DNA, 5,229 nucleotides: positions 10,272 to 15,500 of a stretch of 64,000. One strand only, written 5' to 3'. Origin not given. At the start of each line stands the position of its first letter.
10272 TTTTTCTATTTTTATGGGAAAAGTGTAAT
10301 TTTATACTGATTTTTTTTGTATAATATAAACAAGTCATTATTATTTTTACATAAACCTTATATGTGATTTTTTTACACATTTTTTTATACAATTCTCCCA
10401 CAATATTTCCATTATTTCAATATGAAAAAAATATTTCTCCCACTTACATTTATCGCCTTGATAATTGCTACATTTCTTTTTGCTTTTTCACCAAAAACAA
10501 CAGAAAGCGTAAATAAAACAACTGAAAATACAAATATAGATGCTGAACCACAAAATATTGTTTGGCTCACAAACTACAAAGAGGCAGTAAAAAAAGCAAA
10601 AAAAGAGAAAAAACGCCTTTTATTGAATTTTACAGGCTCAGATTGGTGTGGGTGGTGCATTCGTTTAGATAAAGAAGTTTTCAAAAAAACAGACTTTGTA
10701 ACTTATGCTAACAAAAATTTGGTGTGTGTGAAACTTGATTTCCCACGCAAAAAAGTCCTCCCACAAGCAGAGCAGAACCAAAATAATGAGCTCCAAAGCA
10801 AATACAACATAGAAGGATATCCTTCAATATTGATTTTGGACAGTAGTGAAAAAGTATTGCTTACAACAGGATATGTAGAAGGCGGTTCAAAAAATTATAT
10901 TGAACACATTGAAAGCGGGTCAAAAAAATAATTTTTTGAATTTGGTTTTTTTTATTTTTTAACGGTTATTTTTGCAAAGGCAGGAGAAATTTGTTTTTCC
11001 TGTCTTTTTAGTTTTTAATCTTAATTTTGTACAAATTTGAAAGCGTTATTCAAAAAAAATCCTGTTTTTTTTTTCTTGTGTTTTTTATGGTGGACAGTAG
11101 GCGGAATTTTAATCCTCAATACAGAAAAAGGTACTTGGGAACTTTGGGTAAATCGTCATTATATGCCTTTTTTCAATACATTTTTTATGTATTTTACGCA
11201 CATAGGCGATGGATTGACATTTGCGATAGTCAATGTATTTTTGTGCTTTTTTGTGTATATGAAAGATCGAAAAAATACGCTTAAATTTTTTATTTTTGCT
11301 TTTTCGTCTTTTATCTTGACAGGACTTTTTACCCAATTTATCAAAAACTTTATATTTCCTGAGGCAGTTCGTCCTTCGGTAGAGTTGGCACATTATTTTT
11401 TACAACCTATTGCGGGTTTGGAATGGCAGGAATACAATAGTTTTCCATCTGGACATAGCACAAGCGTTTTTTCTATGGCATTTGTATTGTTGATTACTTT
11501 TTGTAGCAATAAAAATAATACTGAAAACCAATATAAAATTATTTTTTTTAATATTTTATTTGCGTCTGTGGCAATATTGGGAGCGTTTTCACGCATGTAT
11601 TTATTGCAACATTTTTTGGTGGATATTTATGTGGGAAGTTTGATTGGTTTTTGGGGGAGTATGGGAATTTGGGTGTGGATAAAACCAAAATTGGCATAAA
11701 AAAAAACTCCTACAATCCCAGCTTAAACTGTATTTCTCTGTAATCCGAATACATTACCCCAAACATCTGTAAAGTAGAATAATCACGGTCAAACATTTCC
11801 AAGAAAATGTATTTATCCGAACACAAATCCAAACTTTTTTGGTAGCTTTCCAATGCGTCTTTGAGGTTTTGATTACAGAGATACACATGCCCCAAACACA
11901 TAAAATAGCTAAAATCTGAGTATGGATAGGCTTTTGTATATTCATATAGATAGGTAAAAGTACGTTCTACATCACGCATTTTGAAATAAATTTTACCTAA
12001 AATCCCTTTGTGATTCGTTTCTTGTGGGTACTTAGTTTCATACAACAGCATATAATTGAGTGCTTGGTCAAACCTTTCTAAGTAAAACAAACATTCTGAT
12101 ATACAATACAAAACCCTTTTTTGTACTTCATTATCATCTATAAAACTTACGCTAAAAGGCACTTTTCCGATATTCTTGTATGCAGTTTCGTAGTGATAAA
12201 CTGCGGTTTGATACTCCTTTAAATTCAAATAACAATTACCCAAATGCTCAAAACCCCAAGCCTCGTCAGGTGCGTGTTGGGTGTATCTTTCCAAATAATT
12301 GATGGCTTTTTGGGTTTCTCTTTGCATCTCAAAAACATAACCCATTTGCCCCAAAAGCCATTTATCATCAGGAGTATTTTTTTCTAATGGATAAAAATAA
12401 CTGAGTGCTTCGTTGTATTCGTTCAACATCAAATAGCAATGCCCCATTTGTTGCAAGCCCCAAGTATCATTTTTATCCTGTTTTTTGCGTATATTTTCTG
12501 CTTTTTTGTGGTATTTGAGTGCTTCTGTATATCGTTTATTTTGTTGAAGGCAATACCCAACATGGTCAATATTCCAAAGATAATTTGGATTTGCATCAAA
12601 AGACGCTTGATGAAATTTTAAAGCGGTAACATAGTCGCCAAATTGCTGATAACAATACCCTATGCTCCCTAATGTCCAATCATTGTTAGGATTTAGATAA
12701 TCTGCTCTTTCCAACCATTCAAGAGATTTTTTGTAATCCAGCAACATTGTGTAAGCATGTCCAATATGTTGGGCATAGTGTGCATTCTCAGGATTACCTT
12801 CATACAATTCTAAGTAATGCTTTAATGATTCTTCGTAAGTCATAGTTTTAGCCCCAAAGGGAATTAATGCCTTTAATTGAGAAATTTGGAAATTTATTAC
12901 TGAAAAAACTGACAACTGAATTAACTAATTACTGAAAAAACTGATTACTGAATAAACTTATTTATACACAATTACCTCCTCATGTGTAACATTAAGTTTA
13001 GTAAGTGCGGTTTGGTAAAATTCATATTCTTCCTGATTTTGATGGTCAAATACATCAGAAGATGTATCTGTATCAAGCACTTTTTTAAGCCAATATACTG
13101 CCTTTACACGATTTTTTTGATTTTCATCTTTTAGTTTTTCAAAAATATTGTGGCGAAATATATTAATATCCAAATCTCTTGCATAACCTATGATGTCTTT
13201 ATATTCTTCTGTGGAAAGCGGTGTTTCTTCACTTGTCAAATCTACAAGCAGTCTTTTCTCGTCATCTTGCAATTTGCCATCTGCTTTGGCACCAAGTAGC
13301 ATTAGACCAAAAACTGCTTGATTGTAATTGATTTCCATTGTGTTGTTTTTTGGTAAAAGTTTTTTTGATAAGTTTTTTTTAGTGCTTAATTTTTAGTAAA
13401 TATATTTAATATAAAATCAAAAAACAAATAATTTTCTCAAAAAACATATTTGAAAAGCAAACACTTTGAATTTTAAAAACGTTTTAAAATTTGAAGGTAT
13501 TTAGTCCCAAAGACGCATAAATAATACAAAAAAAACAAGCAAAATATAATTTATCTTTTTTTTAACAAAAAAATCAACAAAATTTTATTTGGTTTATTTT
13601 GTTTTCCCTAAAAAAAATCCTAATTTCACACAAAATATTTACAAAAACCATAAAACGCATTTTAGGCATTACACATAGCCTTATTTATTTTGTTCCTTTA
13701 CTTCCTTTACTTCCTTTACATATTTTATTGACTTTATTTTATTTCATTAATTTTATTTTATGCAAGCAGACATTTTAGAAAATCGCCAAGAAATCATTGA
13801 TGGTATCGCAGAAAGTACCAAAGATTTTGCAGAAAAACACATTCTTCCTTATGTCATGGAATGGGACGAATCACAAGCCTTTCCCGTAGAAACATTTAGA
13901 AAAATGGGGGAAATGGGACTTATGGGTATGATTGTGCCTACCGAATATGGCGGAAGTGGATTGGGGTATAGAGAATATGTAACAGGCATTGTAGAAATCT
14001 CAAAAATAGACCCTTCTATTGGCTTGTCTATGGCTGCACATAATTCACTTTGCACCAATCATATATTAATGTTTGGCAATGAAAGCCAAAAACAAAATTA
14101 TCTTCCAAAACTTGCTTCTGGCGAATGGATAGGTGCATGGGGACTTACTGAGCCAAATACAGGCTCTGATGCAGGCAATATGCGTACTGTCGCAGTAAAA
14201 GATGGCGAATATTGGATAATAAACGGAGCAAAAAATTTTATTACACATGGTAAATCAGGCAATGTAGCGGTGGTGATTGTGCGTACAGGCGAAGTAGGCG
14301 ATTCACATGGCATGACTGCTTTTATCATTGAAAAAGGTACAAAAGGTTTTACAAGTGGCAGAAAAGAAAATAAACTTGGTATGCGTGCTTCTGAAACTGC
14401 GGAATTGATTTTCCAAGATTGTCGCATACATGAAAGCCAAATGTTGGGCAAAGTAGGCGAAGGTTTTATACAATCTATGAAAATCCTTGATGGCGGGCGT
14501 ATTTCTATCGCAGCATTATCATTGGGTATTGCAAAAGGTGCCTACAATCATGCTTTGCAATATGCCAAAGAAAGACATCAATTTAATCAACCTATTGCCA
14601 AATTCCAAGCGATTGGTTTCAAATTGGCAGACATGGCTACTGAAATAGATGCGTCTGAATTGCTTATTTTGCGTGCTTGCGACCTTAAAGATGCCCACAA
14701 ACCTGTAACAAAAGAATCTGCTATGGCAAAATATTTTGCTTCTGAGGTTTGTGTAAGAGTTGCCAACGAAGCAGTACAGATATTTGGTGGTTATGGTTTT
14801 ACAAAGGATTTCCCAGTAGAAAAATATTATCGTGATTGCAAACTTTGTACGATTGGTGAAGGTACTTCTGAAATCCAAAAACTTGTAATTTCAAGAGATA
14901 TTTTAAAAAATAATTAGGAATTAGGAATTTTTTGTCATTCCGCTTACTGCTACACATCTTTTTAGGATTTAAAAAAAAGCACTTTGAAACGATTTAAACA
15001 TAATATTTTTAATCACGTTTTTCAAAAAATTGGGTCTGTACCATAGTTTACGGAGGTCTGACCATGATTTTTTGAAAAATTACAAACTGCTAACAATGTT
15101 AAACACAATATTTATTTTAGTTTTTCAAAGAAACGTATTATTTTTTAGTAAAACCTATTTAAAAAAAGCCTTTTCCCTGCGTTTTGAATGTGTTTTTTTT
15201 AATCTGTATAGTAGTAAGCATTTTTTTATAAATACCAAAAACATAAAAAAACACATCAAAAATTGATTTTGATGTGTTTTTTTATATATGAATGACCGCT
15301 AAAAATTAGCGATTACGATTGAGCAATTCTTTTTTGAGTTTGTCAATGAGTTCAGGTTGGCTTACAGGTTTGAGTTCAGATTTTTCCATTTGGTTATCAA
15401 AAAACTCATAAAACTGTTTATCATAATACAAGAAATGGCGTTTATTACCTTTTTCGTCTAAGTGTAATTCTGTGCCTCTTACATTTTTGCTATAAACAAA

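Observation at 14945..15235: Novel MITE-like element with ~16-bp terminal inverted repeats (copy 1 of 2 in window)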

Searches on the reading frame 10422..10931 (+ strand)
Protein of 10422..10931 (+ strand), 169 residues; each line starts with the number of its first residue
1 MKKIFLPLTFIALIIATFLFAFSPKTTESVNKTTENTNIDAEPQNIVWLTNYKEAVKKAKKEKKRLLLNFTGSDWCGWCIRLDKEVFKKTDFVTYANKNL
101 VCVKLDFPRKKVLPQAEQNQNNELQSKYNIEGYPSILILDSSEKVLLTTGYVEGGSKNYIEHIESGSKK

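Call 78: search_protein_families(library=pfam, max_evalue=0.00001, proteins=[window:10422-10931:+])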
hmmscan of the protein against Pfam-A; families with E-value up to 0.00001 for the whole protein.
window:10422-10931:+ (169 aa): 4 families
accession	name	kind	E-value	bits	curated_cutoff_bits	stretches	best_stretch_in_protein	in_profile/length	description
PF13899.12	Thioredoxin_7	-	1.3e-14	54.5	27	1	48-140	2-82/83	Thioredoxin-like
PF13098.12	Thioredoxin_2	-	1.1e-12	48.6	27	1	59-153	1-96/104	Thioredoxin-like domain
PF03190.21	Thioredox_DsbH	-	3.8e-12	46.9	27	1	44-155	18-125/163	Protein of unknown function, DUF255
PF00085.26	Thioredoxin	-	2e-07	31.4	23.5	1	50-150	8-90/103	Thioredoxin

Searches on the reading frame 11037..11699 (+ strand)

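Call 79: search_protein_families(library=pfam, max_evalue=0.00001, proteins=[window:11037-11699:+])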
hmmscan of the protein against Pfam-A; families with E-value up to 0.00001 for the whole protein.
window:11037-11699:+ (220 aa): 1 family
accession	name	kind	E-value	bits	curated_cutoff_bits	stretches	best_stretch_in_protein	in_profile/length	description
PF01569.27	PAP2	-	8.8e-20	71.2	27.2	1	88-216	5-126/130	PAP2 superfamily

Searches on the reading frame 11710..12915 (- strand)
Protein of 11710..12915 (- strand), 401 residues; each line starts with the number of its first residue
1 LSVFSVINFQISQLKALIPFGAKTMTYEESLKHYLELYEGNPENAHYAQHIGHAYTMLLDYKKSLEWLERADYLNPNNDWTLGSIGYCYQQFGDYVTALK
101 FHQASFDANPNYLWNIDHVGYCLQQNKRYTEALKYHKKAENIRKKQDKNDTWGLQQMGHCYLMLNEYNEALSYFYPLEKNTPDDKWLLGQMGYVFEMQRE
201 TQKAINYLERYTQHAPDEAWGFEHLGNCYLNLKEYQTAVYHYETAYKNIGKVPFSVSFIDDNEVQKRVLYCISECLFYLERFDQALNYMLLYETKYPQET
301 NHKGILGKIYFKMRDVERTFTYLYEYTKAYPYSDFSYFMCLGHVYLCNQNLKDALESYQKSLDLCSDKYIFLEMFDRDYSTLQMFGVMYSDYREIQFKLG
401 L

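Call 79: search_protein_families(library=pfam, max_evalue=0.00001, proteins=[window:11710-12915:-])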
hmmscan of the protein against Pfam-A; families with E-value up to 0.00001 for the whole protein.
window:11710-12915:- (401 aa): 12 families
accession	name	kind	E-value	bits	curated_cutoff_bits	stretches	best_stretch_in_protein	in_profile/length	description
PF13424.12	TPR_12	-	7.9e-28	96.9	30.1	1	118-174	8-68/77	Tetratricopeptide repeat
PF00515.34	TPR_1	-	2.1e-24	84.7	27.8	0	224-245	6-27/34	Tetratricopeptide repeat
PF07719.23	TPR_2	-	4.6e-20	70.5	27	0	337-366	3-32/34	Tetratricopeptide repeat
PF13428.12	TPR_14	-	2.6e-14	52.7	23.5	0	188-226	4-42/44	Tetratricopeptide repeat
PF13431.12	TPR_17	-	8.2e-12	44.9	24.4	0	74-99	8-33/34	Tetratricopeptide repeat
PF14559.12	TPR_19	-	2e-10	41.2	25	0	125-183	3-57/68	Tetratricopeptide repeat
PF13176.12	TPR_7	-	7.4e-10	38.6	27.9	0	341-367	5-31/36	Tetratricopeptide repeat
PF13432.12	TPR_16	-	2e-09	38.1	32.7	0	198-248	10-60/65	Tetratricopeptide repeat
PF13174.12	TPR_6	-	3.3e-09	37.2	26.3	0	191-217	6-32/33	Tetratricopeptide repeat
PF13181.12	TPR_8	-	3.8e-09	36.4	25.7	0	47-78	3-34/34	Tetratricopeptide repeat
PF12895.13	ANAPC3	-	1.5e-08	35.2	27.2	0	120-173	30-78/82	Anaphase-promoting complex, cyclosome, subunit 3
PF23914.1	TPR_CcmH_CycH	-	7.6e-07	29.5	42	0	146-250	47-152/158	Cytochrome c-type biogenesis protein H TPR domain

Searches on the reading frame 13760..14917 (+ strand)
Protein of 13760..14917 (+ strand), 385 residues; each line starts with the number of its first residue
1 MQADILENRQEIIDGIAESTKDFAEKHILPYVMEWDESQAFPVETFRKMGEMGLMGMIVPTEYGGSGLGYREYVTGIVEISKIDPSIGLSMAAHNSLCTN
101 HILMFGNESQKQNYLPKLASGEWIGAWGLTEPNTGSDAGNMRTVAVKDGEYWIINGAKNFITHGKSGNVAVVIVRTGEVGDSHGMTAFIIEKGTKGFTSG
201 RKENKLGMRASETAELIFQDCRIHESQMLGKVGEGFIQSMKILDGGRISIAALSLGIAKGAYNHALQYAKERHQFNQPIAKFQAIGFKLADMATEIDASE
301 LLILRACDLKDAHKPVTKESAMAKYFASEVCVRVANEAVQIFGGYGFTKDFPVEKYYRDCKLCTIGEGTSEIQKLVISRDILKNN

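Call 32: find_encoding_contigs(protein=window:13760-14917:+, flank=3000, max_places=8)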
Protein window:13760-14917:+ (385 aa): 1 contig read that carries it; 1 place shown.
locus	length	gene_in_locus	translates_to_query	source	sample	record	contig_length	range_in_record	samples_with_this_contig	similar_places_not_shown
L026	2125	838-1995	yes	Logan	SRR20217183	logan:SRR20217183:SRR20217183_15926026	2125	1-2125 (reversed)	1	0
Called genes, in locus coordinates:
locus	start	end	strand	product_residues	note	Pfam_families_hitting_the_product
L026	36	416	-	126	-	-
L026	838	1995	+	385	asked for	PF02771:Acyl-CoA_dh_N, PF02770:Acyl-CoA_dh_M, PF00441:Acyl-CoA_dh_1, PF08028:Acyl-CoA_dh_2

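Call 79: search_protein_families(library=pfam, max_evalue=0.00001, proteins=[window:13760-14917:+])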
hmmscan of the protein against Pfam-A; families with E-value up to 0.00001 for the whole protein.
window:13760-14917:+ (385 aa): 4 families
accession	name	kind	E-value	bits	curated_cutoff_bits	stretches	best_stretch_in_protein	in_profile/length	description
PF00441.29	Acyl-CoA_dh_1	-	1.8e-49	168.2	22.4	1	233-381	1-149/150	Acyl-CoA dehydrogenase, C-terminal domain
PF02771.21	Acyl-CoA_dh_N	-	1.3e-36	125.8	22.9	1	16-122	7-113/113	Acyl-CoA dehydrogenase, N-terminal domain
PF02770.24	Acyl-CoA_dh_M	-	1.2e-24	86.7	33.3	1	127-221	2-97/97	Acyl-CoA dehydrogenase, middle domain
PF08028.16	Acyl-CoA_dh_2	-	4.9e-24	85.6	22.7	1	249-365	2-128/134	Acyl-CoA dehydrogenase, C-terminal domain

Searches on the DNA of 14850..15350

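Call 9: search_rna_families(source=window, start=14850, end=15350, threshold=evalue, max_evalue=10)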
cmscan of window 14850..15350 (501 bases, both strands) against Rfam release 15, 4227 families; matches with E-value up to 10: 41.
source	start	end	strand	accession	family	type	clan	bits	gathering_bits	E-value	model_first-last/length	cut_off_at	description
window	15240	15314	-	RF02064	STnc370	Gene; sRNA;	-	31.6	54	0.02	1-71/71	no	Enterobacterial sRNA STnc370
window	15242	15286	+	RF04225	MIR7502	Gene; miRNA;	-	25.8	71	0.96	1-143/143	no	MIR7502 microRNA precursor family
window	15013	15087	-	RF00697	mir-186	Gene; miRNA;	-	24.7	70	0.019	1-82/82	no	mir-186 microRNA precursor family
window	15218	15280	+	RF02844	RefA9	Gene; antisense;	-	23.6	49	0.25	1-64/64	no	Enterococcus sRNA A9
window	15245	15305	-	RF01459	rliE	Gene; sRNA;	-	23.4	90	0.12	123-182/222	no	Listeria sRNA rliE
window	15204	15287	-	RF02351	psRNA14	Gene; sRNA;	-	22.2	60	0.25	1-84/84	no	Proteobacteria sRNA psRNA14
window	15241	15287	-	RF03498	mir-3145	Gene; miRNA;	-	21.9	98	0.09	1-84/84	no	mir-3145 microRNA precursor family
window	15249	15281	+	RF00047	mir-2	Gene; miRNA;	-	21.6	45.5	0.11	1-72/72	no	mir-2 microRNA precursor family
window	15244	15316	-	RF00506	Thr_leader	Cis-reg; leader;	-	21.5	55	0.11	1-118/118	no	Threonine operon leader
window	15239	15289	+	RF04134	MIR7504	Gene; miRNA;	-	21.3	83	0.33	1-124/124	no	MIR7504 microRNA precursor family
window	15015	15083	+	RF03735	mir-1502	Gene; miRNA;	-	21.3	66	0.71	1-59/59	no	mir-1502 microRNA precursor family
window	15159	15219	+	RF01096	PK-HAV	Cis-reg;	-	20.4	50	6.1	1-56/56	no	HepA virus 3'-terminal pseudoknot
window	15233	15282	+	RF02427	SpF10_sRNA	Gene; sRNA;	-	18.2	60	0.97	1-57/57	no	Streptococcus sRNA SpF10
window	15242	15298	+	RF01896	mir-142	Gene; miRNA;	-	18.1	57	0.61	14-79/85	no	mir-142 microRNA precursor family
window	15222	15291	-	RF01742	lactis-plasmid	Gene; sRNA;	-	17.9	70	3.5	1-106/106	no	lactis-plasmid RNA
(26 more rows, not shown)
